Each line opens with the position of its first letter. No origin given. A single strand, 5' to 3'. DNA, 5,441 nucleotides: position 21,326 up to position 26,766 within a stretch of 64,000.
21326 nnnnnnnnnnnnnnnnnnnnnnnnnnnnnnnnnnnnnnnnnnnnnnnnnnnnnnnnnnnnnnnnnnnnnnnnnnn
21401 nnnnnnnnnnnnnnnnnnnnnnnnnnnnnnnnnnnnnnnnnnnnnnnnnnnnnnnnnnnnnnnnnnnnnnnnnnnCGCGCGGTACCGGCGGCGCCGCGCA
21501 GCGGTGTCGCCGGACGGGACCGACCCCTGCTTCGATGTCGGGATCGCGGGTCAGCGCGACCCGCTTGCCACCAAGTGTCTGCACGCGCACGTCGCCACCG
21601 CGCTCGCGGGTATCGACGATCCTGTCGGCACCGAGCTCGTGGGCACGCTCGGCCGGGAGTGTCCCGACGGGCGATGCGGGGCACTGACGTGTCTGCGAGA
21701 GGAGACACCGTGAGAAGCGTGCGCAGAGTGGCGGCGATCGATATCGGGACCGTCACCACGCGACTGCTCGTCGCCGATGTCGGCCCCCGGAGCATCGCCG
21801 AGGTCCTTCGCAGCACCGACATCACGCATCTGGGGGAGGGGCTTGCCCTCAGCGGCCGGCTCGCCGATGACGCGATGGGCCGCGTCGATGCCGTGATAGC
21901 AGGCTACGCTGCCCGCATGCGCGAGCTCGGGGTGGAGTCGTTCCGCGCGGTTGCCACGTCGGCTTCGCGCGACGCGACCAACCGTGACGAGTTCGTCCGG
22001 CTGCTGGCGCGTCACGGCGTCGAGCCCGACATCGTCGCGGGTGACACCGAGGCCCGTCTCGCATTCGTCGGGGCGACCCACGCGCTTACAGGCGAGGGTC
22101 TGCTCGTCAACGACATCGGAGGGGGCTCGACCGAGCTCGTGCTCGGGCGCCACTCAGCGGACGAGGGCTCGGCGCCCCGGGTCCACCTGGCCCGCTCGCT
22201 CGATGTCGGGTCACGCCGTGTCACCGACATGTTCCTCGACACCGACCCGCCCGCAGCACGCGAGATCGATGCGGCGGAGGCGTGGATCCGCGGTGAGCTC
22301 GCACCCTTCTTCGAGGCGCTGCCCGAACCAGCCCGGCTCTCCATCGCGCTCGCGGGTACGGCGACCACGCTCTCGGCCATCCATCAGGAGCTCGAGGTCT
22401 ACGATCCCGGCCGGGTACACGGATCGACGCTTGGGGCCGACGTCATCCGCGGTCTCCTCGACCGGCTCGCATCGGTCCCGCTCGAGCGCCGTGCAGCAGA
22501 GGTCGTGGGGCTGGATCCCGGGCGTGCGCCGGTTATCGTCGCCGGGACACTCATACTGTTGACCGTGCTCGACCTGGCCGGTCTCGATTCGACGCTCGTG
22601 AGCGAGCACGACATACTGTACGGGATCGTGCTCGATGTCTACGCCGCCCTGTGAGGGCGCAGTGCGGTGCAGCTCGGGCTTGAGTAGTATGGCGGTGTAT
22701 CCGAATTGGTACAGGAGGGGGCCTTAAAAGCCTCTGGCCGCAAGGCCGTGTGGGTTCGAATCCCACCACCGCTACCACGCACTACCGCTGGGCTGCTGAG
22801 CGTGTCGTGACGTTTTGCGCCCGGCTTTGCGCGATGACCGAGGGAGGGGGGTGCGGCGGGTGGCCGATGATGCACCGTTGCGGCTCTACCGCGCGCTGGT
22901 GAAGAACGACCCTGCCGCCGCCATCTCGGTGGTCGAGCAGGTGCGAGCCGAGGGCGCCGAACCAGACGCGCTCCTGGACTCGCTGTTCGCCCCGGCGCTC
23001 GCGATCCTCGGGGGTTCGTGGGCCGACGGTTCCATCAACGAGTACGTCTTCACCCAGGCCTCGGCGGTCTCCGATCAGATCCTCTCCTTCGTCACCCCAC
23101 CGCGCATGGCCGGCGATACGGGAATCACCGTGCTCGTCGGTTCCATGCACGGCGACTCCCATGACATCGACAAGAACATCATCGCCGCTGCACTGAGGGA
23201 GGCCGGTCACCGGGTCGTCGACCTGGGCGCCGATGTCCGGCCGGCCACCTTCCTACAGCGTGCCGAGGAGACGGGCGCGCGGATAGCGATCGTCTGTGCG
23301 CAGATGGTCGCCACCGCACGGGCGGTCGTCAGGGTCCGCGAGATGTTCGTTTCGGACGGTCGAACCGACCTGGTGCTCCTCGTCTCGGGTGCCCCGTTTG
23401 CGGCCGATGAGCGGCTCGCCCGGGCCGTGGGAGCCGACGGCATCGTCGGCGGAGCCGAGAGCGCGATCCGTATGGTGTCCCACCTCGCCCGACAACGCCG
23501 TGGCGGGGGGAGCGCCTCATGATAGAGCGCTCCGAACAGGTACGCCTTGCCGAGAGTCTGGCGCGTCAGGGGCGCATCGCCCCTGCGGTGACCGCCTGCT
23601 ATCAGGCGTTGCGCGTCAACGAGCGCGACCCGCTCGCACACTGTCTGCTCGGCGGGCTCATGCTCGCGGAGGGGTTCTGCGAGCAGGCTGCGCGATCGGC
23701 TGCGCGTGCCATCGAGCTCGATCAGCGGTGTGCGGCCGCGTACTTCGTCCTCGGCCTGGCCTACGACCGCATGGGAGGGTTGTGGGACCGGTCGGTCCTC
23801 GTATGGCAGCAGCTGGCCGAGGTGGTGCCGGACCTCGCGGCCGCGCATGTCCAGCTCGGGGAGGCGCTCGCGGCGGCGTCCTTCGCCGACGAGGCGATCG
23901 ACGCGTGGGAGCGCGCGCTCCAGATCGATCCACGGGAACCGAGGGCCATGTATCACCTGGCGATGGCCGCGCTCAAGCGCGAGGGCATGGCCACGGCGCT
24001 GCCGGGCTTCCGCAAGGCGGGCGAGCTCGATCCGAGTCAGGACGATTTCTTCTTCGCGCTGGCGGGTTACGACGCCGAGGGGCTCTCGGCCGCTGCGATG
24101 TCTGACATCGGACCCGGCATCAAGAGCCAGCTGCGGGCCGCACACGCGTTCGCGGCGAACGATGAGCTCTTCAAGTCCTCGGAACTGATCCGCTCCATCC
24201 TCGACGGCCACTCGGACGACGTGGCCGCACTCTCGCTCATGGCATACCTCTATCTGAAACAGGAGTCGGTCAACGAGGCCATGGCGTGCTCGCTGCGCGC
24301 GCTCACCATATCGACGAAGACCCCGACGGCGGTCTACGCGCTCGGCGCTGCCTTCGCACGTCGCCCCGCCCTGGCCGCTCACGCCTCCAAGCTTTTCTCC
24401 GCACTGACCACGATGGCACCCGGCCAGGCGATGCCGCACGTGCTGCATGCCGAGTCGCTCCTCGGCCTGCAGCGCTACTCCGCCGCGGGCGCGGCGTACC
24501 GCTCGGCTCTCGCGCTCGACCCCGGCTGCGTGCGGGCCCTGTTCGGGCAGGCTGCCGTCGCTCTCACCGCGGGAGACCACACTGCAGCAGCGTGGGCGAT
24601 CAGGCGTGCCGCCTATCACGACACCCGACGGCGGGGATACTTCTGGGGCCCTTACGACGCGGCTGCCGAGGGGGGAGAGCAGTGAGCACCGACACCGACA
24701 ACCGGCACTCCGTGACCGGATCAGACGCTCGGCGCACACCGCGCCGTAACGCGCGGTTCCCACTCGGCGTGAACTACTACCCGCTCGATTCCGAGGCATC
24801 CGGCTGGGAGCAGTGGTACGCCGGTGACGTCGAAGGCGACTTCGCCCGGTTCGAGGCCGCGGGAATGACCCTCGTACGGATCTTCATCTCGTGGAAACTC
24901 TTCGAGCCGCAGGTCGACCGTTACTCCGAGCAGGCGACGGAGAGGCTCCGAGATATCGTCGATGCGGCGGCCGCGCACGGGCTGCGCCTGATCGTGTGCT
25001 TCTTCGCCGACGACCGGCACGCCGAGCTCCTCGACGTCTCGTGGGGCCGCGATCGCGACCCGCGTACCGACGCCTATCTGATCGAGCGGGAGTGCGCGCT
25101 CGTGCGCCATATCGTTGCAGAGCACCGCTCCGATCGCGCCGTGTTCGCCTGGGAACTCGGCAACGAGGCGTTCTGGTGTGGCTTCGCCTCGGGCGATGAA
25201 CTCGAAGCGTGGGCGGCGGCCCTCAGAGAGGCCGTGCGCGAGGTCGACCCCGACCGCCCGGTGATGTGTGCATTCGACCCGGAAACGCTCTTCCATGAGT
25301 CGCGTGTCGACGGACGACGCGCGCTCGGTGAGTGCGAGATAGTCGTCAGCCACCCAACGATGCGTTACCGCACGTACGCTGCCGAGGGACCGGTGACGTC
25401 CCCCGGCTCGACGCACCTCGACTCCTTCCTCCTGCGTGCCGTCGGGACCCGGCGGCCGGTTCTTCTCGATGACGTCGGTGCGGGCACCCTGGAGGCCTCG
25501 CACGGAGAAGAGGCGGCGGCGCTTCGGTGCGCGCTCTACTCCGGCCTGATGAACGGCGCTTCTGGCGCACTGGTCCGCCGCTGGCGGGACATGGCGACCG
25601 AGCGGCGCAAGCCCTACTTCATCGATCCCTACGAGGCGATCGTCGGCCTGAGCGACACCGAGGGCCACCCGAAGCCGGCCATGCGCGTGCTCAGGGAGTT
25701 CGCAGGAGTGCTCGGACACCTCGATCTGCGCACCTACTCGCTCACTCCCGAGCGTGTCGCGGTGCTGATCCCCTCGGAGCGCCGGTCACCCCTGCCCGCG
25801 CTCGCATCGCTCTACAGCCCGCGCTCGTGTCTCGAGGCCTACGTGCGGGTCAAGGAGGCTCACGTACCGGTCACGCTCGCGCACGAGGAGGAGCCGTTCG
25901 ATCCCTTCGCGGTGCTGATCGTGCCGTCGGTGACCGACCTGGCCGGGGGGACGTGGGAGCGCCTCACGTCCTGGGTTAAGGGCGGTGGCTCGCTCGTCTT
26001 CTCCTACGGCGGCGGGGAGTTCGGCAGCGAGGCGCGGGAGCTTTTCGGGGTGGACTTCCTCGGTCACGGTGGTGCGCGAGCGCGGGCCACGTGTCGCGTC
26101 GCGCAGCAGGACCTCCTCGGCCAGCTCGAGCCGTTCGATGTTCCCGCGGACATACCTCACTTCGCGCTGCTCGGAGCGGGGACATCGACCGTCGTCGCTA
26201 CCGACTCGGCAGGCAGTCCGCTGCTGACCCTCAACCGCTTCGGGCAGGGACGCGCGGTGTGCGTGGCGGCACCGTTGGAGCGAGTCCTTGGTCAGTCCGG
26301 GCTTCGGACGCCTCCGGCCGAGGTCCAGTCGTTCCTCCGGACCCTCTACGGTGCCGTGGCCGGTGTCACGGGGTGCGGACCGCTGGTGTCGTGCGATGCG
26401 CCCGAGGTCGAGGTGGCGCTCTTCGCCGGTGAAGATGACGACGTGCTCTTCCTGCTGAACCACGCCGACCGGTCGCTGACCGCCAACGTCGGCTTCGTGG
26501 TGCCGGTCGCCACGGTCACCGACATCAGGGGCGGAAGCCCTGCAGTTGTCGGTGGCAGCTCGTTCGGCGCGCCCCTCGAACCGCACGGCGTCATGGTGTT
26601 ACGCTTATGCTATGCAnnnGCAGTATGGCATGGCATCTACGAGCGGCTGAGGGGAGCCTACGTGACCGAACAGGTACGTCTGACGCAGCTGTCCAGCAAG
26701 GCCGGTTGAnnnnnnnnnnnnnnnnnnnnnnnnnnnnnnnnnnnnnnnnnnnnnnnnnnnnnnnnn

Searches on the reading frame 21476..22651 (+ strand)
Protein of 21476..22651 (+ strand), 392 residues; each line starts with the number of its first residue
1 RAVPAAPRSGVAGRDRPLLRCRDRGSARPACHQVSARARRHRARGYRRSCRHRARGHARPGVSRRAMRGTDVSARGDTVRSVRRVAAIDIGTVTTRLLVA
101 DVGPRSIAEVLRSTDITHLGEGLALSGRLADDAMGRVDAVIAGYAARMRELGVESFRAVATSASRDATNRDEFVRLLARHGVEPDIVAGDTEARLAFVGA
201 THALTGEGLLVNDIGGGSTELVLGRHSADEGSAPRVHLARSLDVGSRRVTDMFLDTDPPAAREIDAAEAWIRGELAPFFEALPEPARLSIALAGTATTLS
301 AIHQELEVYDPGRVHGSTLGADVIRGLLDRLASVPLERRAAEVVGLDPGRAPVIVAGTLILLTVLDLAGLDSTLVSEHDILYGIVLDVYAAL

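Call 69: search_protein_families(library=pfam, proteins=[window:21476-22651:+], max_evalue=0.000001)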
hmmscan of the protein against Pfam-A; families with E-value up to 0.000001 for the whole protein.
window:21476-22651:+ (392 aa): 1 family
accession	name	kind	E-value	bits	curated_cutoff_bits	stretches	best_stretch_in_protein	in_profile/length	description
PF02541.22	Ppx-GppA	-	1.6e-47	162.7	27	1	99-378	2-275/285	Ppx/GppA phosphatase family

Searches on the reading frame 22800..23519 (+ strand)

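Call 69: search_protein_families(library=pfam, proteins=[window:22800-23519:+], max_evalue=0.000001)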
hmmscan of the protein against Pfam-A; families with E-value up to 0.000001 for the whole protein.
window:22800-23519:+ (240 aa): 2 families
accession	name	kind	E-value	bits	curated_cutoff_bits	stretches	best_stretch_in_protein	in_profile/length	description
PF02310.24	B12-binding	-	7.3e-18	65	32.1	1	110-224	2-118/121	B12 binding domain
PF02607.22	B12-binding_2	-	6.2e-07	30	23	0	28-96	4-71/74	B12 binding domain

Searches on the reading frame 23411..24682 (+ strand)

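Call 69: search_protein_families(library=pfam, proteins=[window:23411-24682:+], max_evalue=0.000001)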
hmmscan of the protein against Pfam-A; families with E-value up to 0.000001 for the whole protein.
window:23411-24682:+ (424 aa): 8 families
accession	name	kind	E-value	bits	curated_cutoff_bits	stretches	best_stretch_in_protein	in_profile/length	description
PF13414.12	TPR_11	-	1.4e-24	85.9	26.8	0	160-185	11-36/42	TPR repeat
PF13432.12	TPR_16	-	2.7e-14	53.7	32.7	0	346-401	3-57/65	Tetratricopeptide repeat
PF00515.34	TPR_1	-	1.9e-10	40.5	27.8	0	160-175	18-33/34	Tetratricopeptide repeat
PF13428.12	TPR_14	-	4.2e-10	39.7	23.5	0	144-184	2-42/44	Tetratricopeptide repeat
PF13431.12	TPR_17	-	6.1e-10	39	24.4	0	166-191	2-27/34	Tetratricopeptide repeat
PF23914.1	TPR_CcmH_CycH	-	6.7e-09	36.2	42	0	143-187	50-94/158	Cytochrome c-type biogenesis protein H TPR domain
PF07719.23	TPR_2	-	5.1e-08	32.9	27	0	143-175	1-33/34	Tetratricopeptide repeat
PF13181.12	TPR_8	-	1.7e-07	31.3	25.7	0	273-301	3-31/34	Tetratricopeptide repeat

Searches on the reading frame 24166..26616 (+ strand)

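Call 69: search_protein_families(library=pfam, proteins=[window:24166-26616:+], max_evalue=0.000001)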
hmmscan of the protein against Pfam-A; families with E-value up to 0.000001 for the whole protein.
window:24166-26616:+ (817 aa): 2 families
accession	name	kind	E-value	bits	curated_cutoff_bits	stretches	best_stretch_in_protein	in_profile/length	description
PF08532.16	Glyco_hydro_42M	-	7e-09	35.9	25.8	1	548-706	25-190/207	Beta-galactosidase trimerisation domain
PF00150.24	Cellulase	-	3e-08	33.9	23.5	1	217-368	17-165/272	Cellulase (glycosyl hydrolase family 5)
